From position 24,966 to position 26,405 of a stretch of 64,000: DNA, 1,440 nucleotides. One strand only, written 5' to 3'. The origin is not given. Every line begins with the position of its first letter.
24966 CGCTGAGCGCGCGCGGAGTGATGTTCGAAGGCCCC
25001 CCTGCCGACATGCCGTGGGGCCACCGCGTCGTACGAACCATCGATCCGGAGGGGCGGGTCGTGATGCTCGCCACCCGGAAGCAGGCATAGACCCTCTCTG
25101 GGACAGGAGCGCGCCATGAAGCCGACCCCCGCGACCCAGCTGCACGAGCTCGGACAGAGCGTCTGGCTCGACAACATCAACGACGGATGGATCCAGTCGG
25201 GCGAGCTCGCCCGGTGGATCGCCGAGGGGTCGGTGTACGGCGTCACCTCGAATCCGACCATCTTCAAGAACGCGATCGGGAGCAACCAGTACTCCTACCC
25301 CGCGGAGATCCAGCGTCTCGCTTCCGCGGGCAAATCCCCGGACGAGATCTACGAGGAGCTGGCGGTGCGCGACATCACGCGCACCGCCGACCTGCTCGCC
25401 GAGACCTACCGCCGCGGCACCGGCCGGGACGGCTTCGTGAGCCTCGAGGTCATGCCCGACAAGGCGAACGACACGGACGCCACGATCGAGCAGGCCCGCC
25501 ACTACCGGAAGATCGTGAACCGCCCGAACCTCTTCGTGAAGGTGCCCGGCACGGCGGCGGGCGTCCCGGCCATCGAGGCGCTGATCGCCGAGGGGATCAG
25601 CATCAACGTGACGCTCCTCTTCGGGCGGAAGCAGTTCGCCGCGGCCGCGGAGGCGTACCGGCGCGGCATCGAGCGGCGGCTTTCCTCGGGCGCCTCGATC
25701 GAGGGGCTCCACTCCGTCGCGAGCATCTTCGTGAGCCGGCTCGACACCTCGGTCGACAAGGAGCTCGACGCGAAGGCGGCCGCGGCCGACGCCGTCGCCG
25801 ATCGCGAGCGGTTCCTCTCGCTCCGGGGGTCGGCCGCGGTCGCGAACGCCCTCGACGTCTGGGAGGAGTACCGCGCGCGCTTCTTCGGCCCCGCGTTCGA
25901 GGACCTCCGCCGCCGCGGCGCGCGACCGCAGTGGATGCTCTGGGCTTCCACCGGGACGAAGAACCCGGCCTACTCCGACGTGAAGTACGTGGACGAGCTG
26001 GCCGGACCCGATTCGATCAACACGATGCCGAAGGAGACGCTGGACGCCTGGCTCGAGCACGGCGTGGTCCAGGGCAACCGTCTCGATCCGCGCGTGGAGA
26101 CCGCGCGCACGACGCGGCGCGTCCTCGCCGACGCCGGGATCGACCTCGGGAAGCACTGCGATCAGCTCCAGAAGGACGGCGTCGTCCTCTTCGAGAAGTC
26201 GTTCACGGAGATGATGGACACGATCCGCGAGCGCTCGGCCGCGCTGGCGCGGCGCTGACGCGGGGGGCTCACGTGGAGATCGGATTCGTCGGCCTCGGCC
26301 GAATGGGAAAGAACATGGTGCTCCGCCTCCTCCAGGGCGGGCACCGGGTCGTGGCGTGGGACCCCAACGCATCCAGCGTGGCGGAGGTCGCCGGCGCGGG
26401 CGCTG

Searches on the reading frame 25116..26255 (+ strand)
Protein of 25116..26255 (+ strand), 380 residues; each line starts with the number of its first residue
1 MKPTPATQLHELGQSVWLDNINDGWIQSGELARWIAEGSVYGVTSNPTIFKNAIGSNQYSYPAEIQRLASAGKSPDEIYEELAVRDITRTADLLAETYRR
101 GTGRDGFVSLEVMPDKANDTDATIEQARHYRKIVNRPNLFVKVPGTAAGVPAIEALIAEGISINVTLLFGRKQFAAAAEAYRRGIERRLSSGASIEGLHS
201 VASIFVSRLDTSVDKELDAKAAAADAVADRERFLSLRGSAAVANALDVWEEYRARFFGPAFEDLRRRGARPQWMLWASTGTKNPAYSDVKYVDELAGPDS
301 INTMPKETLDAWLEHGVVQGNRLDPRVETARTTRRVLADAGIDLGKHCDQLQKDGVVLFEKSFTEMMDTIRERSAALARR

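Call 65: search_protein_families(library=pfam, proteins=[window:25116-26255:+], max_evalue=0.00001)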
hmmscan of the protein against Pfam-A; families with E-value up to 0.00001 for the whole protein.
window:25116-26255:+ (380 aa): 1 family
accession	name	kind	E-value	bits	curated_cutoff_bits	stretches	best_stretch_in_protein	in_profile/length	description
PF00923.25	TAL_FSA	-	1.1e-74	251.9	27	1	16-369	1-284/285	Transaldolase/Fructose-6-phosphate aldolase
